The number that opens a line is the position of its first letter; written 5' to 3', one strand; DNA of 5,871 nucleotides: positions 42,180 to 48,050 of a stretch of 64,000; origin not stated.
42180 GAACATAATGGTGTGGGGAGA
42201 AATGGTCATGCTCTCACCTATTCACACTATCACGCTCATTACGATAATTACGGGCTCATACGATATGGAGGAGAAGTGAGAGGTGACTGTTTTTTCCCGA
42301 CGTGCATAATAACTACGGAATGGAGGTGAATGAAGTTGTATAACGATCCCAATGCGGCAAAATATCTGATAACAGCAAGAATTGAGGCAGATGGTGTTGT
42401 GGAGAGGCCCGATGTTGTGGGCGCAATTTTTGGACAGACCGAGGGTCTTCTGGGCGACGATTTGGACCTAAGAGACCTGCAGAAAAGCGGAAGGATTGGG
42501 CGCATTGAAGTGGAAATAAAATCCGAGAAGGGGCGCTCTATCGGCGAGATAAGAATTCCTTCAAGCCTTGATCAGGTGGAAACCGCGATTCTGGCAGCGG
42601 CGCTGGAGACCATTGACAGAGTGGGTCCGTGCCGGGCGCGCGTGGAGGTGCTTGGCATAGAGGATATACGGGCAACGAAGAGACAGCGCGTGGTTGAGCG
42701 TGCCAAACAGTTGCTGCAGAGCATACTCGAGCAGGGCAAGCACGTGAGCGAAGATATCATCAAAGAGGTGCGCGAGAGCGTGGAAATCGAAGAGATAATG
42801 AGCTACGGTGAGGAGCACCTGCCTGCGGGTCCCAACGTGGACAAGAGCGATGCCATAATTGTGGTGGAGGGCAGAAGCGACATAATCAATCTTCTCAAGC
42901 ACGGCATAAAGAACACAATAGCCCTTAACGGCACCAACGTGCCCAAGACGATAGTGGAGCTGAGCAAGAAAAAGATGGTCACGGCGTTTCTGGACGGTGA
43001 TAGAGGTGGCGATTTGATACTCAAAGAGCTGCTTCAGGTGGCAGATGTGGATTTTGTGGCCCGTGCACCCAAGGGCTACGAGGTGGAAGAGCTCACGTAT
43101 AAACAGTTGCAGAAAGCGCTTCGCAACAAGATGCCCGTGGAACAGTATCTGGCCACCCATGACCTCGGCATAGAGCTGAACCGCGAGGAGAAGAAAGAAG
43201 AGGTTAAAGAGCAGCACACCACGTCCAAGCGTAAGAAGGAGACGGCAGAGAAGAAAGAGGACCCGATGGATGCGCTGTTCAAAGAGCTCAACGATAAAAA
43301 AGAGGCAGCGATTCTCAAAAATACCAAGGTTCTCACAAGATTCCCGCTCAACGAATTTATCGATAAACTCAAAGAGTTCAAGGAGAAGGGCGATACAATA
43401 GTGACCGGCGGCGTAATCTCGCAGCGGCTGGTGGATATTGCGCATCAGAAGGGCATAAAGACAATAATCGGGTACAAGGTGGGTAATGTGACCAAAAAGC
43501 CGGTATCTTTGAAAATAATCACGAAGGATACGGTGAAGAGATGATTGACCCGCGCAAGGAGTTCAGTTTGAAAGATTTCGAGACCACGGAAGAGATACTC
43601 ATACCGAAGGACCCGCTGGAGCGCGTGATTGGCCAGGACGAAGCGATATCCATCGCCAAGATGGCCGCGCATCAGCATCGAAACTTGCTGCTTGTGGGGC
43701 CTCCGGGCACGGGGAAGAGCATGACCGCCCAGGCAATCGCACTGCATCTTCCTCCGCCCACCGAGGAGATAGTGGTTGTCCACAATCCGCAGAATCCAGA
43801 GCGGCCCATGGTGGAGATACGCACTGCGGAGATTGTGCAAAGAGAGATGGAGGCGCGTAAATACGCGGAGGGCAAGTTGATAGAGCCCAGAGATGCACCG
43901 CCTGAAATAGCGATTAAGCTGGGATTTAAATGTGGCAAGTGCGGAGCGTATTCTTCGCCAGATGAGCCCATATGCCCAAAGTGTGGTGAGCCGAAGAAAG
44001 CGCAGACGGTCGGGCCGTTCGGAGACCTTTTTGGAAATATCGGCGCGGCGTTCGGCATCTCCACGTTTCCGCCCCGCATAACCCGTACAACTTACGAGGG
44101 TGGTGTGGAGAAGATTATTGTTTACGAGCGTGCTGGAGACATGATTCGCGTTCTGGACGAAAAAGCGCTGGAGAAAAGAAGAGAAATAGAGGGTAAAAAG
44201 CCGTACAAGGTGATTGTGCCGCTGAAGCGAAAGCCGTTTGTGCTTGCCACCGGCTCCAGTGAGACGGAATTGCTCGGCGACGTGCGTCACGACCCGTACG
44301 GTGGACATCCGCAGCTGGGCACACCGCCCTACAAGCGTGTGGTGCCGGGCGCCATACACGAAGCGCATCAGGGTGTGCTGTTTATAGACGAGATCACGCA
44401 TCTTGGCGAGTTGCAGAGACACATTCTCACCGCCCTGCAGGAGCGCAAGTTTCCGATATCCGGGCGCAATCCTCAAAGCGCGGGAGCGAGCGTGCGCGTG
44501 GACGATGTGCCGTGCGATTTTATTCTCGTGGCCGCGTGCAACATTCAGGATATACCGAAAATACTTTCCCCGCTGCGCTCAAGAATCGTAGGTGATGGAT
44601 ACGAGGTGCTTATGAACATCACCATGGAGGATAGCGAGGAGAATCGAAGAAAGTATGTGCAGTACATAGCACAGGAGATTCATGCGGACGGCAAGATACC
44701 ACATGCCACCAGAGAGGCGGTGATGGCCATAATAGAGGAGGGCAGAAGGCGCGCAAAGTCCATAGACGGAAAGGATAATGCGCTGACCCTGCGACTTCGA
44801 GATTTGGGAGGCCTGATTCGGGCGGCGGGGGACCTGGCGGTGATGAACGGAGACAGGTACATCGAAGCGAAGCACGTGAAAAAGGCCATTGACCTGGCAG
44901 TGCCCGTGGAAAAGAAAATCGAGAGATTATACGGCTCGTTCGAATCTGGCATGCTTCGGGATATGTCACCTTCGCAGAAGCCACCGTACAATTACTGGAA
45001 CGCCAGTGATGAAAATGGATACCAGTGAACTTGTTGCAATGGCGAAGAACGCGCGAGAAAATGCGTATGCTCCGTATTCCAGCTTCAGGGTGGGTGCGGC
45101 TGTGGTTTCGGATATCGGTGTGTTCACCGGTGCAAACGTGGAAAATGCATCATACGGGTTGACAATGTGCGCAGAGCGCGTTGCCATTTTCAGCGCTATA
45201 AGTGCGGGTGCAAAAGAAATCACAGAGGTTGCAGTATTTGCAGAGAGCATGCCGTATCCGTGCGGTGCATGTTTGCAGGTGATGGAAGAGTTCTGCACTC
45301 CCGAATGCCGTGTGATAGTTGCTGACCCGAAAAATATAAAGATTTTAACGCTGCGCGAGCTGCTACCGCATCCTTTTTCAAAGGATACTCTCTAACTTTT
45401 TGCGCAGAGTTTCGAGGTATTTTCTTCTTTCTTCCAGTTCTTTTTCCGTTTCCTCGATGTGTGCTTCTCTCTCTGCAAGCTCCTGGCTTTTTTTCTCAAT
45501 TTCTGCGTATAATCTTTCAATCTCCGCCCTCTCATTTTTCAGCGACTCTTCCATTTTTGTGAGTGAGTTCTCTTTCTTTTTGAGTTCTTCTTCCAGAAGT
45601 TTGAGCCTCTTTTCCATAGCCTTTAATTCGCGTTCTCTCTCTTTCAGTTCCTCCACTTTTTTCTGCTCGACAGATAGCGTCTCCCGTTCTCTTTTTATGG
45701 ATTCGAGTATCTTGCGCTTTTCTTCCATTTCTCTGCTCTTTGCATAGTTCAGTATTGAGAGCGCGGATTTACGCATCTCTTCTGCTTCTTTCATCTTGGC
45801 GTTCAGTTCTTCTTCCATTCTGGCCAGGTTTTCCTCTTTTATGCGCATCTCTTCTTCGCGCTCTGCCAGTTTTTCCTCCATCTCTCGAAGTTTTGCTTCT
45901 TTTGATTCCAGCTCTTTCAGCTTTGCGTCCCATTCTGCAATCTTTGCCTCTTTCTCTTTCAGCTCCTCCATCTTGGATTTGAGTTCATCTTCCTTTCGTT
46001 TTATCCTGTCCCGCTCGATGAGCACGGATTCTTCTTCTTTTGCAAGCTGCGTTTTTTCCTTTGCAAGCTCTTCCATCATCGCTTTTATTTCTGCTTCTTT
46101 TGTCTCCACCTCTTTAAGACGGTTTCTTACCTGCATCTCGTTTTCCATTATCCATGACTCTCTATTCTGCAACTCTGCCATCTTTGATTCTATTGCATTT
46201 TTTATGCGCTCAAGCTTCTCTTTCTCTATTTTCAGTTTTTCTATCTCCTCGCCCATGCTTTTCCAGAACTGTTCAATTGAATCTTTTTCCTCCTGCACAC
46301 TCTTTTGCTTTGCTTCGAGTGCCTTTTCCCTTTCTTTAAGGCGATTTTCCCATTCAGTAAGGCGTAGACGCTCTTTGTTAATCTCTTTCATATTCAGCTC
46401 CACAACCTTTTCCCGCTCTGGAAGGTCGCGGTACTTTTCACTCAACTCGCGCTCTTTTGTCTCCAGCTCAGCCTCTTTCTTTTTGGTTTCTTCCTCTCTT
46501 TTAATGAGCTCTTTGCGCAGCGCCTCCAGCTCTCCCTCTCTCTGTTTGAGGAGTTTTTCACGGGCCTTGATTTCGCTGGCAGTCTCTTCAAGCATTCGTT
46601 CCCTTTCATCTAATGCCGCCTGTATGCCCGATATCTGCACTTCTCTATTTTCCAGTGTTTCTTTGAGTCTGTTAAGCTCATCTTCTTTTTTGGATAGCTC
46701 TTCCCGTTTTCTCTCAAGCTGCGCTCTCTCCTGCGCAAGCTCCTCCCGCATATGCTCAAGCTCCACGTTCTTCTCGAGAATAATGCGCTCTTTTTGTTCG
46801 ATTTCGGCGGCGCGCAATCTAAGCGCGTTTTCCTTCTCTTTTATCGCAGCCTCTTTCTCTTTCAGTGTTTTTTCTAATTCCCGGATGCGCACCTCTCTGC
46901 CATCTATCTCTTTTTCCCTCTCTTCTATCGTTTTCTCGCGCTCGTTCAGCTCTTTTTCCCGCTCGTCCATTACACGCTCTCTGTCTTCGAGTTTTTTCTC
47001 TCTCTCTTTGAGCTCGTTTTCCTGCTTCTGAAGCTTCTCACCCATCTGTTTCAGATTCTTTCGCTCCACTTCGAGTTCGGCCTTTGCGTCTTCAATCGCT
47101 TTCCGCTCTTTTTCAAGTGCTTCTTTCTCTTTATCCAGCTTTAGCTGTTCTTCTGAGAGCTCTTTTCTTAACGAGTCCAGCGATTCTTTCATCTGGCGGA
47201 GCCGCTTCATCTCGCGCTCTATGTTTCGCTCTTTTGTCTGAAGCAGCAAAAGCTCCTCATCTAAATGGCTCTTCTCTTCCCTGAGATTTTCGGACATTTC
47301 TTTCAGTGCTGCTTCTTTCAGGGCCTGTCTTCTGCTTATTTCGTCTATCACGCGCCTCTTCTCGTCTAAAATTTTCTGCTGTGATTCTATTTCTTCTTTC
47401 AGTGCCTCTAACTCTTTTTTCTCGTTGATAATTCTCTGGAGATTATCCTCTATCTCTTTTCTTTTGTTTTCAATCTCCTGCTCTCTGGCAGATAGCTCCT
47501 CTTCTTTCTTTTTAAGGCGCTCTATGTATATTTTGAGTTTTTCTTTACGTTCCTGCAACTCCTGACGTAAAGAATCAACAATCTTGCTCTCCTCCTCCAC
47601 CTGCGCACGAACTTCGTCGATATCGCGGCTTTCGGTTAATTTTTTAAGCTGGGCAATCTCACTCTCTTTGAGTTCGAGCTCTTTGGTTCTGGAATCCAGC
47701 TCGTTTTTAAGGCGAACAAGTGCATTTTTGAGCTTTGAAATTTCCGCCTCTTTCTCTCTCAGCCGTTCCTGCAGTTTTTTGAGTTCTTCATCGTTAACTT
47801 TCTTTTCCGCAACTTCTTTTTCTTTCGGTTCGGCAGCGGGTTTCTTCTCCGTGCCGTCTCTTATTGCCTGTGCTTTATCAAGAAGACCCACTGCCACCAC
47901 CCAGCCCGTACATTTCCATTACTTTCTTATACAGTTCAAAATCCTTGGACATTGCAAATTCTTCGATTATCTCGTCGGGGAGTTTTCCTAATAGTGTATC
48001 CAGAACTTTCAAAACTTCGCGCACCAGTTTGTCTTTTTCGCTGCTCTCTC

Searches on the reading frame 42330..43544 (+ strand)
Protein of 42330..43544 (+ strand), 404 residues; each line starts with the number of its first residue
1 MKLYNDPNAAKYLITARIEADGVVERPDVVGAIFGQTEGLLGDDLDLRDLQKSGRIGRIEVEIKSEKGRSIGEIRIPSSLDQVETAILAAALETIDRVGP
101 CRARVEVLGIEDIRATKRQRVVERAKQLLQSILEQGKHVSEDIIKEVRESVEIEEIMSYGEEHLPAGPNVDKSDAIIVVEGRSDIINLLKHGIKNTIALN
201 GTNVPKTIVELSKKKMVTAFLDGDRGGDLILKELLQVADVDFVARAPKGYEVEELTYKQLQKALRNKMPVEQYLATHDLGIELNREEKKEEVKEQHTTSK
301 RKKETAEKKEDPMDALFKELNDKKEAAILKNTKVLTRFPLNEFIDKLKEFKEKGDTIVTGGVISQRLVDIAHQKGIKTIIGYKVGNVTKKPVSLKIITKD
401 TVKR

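Call 71: search_protein_families(library=pfam, proteins=[window:42330-43544:+], max_evalue=0.00001)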
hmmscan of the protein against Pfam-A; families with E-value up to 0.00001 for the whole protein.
window:42330-43544:+ (404 aa): 3 families
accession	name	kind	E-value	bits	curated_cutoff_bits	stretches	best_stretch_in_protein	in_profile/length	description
PF13662.12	Toprim_4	-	1.2e-08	35.5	25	1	175-236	2-72/85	Toprim domain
PF01751.28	Toprim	-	2.3e-07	31.3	23.1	1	176-253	2-94/96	Toprim domain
PF13155.12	Toprim_2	-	9.5e-07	29.5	22.1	1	177-239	1-67/88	Toprim-like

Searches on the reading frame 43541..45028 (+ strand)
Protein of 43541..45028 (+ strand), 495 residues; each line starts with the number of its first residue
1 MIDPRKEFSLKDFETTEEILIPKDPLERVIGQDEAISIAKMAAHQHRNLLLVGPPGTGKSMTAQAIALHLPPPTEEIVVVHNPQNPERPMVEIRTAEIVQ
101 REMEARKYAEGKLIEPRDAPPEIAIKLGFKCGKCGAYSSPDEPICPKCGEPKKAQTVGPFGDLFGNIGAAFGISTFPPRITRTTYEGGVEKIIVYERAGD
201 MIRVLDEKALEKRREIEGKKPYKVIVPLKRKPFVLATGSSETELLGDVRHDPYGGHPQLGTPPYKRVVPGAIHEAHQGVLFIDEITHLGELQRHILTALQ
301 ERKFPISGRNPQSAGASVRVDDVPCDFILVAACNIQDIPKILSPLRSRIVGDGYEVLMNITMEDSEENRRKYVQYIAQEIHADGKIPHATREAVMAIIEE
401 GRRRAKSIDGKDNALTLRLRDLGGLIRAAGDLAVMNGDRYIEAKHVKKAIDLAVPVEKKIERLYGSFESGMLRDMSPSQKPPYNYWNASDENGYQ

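Call 71: search_protein_families(library=pfam, proteins=[window:43541-45028:+], max_evalue=0.00001)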
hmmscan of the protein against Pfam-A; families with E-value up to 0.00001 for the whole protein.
window:43541-45028:+ (495 aa): 6 families
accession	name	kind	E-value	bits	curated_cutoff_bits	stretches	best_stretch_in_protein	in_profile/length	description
PF01078.27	Mg_chelatase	-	3e-17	63.2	20.3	1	26-76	2-52/207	Magnesium chelatase, subunit ChlI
PF00158.32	Sigma54_activat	-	8.3e-11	42.3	20.2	0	269-311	86-129/168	Sigma-54 interaction domain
PF07728.20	AAA_5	-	1.9e-09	38.1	22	0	48-77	1-31/139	AAA domain (dynein-related subfamily)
PF00004.35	AAA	-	2.8e-07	31.5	21.2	0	49-78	1-23/131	ATPase family associated with various cellular activities (AAA)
PF20436.4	LonB_AAA-LID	-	1.7e-06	28.4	22.4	1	388-451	1-60/65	Archaeal LonB, AAA+ ATPase LID domain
PF13191.12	AAA_16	-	7.5e-06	27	32.6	0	40-74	18-52/167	AAA ATPase domain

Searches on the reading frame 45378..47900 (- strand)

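Call 71: search_protein_families(library=pfam, proteins=[window:45378-47900:-], max_evalue=0.00001)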
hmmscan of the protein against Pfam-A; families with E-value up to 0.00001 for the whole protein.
window:45378-47900:- (840 aa): 1 family
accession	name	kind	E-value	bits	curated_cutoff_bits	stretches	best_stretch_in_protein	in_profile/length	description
PF12072.13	RNase_Y_N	-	5.2e-06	26.5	32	0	705-808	28-129/201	RNase Y N-terminal region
